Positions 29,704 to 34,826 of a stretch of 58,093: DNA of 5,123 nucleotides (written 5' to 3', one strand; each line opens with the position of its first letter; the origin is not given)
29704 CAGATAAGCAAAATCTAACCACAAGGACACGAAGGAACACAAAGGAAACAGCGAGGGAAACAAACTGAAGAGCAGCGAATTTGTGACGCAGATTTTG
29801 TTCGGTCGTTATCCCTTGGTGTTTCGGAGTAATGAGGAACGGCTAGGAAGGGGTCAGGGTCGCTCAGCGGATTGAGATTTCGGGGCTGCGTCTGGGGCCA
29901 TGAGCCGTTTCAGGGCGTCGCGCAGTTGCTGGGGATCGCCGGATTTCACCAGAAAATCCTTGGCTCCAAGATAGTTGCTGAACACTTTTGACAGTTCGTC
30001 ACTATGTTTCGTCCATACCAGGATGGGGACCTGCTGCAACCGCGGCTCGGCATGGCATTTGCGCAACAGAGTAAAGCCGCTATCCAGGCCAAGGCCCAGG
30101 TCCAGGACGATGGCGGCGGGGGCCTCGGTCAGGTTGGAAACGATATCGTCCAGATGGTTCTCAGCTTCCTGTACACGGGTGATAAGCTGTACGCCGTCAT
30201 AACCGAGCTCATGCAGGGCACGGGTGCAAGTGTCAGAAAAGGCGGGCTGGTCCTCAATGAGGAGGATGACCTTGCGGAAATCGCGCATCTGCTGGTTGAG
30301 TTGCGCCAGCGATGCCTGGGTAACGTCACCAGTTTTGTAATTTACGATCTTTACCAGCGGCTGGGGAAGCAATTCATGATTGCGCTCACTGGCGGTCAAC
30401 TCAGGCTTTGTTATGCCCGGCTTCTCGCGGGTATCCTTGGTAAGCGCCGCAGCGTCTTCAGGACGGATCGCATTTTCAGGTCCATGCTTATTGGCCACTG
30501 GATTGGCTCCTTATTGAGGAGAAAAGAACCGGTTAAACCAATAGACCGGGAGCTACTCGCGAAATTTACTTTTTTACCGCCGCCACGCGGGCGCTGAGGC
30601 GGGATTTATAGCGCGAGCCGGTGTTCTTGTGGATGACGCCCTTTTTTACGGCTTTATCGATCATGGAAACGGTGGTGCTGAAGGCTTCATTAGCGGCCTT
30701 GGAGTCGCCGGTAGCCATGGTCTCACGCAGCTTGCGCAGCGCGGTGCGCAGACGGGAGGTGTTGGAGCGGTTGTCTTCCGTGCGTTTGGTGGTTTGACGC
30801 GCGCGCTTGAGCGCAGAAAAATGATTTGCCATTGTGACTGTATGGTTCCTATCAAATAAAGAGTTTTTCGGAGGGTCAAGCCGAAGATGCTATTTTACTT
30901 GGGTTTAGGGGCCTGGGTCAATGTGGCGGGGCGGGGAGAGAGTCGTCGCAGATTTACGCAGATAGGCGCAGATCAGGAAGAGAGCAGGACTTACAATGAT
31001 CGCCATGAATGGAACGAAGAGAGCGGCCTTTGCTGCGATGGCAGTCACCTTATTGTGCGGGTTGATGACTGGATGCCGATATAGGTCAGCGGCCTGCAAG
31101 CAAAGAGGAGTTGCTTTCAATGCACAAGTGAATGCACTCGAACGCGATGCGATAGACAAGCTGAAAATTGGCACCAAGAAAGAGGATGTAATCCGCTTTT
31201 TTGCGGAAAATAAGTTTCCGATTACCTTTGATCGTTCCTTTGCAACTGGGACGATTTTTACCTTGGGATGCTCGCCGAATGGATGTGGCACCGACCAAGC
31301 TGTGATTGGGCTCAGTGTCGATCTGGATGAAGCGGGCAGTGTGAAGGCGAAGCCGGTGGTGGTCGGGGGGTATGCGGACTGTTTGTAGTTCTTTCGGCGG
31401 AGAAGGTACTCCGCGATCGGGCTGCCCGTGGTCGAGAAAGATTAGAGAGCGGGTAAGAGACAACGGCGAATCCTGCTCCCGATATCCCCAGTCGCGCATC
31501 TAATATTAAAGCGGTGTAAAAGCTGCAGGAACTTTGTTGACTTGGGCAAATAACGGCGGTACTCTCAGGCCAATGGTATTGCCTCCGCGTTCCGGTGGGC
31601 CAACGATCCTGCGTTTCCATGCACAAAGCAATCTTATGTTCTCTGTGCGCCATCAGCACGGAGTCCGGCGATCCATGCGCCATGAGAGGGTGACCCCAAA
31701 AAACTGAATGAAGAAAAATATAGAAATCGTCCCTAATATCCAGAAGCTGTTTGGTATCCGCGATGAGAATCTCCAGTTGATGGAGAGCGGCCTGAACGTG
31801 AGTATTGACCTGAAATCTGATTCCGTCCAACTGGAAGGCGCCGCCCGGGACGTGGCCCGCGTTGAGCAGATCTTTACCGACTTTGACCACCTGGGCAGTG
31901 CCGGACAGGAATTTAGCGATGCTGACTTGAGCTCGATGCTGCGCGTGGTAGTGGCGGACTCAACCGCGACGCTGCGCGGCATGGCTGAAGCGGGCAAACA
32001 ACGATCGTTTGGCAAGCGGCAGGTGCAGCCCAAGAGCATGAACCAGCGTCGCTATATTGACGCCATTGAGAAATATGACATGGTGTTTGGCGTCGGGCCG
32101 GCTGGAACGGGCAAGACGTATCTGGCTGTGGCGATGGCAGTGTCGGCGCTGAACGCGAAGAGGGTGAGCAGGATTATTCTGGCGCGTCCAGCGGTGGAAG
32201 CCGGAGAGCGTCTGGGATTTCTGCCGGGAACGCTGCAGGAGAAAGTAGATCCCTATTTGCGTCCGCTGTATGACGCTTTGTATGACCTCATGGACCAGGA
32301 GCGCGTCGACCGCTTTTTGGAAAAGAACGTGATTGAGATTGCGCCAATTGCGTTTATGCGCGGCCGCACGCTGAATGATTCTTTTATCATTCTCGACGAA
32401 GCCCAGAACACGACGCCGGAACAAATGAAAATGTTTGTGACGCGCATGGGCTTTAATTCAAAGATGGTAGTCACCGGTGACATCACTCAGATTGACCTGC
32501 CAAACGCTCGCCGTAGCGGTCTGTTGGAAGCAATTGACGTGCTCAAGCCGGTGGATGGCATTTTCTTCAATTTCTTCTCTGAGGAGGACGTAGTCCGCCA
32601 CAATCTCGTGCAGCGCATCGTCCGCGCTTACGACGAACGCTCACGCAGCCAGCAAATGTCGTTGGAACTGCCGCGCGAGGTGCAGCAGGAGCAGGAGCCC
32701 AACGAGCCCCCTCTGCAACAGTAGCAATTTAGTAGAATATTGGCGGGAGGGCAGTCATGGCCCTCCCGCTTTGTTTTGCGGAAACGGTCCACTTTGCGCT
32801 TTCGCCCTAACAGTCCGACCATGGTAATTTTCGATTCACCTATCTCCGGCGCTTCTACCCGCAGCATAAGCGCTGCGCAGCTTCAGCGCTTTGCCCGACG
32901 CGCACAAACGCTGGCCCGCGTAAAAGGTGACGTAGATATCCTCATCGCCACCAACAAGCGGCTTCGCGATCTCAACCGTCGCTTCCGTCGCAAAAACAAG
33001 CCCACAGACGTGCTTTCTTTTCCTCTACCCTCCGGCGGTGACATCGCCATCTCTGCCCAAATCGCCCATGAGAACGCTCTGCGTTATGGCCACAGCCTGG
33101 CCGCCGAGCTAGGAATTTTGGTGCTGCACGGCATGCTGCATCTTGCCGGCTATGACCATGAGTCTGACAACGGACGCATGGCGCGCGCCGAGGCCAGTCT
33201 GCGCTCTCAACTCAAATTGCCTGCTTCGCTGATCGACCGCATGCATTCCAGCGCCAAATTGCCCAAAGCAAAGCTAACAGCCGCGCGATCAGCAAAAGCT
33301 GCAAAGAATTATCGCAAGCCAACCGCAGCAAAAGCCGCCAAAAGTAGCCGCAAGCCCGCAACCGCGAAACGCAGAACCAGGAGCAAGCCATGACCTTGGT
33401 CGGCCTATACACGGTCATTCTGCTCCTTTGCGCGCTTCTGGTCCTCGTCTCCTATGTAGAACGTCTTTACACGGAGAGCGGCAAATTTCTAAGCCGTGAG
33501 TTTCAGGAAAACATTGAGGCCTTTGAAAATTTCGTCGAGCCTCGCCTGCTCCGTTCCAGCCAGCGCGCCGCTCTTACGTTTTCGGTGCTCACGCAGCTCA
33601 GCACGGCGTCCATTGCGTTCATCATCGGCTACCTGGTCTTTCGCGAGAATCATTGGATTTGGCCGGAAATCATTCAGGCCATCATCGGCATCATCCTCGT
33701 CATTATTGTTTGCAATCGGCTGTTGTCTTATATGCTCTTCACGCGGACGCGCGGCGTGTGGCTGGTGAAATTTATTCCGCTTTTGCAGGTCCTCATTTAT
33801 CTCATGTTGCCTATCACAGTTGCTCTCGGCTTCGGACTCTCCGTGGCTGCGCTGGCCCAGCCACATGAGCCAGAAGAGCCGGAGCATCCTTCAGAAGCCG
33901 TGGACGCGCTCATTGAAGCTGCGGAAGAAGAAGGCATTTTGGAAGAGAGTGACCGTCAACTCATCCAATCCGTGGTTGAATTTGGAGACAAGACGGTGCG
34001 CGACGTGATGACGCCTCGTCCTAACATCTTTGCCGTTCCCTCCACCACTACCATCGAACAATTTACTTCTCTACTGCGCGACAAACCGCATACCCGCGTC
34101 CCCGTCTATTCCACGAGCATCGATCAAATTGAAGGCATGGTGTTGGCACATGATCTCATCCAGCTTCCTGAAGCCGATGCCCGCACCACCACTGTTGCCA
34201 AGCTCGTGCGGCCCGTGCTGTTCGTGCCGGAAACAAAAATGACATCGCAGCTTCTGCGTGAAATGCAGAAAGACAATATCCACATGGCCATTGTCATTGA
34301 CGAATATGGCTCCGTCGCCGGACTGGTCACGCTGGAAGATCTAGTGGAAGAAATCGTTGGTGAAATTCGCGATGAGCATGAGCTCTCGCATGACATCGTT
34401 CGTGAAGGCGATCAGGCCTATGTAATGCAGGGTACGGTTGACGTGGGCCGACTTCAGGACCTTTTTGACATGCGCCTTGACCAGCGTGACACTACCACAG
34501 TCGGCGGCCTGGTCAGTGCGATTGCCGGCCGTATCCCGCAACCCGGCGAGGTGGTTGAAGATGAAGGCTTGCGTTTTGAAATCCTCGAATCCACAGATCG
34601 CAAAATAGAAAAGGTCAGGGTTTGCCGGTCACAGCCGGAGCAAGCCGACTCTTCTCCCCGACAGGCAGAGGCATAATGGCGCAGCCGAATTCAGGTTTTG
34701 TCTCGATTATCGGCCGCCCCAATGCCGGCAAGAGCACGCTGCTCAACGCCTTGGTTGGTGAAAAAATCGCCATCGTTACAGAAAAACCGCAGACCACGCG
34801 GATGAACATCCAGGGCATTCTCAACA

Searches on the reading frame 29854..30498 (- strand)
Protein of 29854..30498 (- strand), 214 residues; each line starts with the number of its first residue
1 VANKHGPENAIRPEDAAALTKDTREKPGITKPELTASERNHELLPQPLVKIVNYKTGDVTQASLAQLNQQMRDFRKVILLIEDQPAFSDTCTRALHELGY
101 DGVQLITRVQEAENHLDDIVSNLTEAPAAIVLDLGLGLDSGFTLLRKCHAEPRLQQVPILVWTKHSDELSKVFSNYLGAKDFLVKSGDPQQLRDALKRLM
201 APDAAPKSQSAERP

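Call 31: search_protein_families(library=pfam, proteins=[window:29854-30498:-], max_evalue=0.001)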
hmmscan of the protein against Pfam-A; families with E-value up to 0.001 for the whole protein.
window:29854-30498:- (214 aa): 1 family
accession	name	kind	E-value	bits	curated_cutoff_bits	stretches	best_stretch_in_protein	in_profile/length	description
PF00072.30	Response_reg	-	6.5e-13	49.3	30.2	1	78-196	1-110/111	Response regulator receiver domain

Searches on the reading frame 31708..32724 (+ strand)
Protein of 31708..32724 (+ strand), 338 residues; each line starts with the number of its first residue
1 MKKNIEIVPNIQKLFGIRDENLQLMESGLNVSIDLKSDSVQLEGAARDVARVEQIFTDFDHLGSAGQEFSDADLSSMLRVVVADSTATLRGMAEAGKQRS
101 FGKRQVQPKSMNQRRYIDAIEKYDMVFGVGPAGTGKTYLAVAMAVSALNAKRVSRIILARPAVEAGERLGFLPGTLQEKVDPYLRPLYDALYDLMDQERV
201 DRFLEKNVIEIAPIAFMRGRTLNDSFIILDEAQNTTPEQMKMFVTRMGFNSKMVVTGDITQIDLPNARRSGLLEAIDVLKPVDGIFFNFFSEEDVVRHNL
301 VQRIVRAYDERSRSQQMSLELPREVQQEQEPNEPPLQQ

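Call 31: search_protein_families(library=pfam, proteins=[window:31708-32724:+], max_evalue=0.001)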
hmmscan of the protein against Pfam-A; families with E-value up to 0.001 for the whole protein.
window:31708-32724:+ (338 aa): 6 families
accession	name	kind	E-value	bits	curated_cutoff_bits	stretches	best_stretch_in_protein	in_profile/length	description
PF02562.22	PhoH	-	3.4e-98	327.6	27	1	106-309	2-205/205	PhoH-like protein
PF13245.12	AAA_19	-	1.3e-06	29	25.1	1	120-262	8-129/134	AAA domain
PF13604.12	AAA_30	-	1.7e-06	28.4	27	1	112-262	5-128/191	AAA domain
PF01695.23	IstB_IS21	-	7.9e-06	26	24.1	1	103-150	72-119/238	IstB-like ATP binding protein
PF13401.12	AAA_22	-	0.00011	23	27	1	129-249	11-110/130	AAA domain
PF00270.35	DEAD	-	0.00023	21.4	26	0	112-159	3-51/167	DEAD/DEAH box helicase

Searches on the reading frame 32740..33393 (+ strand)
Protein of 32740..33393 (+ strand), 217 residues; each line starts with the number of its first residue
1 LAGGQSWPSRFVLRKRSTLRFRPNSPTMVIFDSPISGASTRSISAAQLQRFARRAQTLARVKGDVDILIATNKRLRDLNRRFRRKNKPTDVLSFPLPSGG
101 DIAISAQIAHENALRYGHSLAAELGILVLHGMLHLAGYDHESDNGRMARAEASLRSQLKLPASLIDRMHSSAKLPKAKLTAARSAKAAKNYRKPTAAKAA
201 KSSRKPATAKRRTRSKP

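Call 31: search_protein_families(library=pfam, proteins=[window:32740-33393:+], max_evalue=0.001)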
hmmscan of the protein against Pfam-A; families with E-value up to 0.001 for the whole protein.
window:32740-33393:+ (217 aa): 1 family
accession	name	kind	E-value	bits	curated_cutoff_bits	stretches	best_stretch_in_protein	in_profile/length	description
PF02130.23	YbeY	-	1.4e-27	96.5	25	1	59-154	24-125/129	Endoribonuclease YbeY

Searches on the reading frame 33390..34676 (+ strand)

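Call 31: search_protein_families(library=pfam, proteins=[window:33390-34676:+], max_evalue=0.001)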
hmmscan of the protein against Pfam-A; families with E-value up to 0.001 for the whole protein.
window:33390-34676:+ (428 aa): 3 families
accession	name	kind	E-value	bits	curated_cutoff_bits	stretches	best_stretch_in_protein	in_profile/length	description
PF03471.22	CorC_HlyC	-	3e-18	66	27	1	339-412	3-78/81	Transporter associated domain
PF00571.33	CBS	-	1e-15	58.3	24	2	273-323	6-56/57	CBS domain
PF01595.25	CNNM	-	0.00039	20.6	28.4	1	15-187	8-180/181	Cyclin M transmembrane N-terminal domain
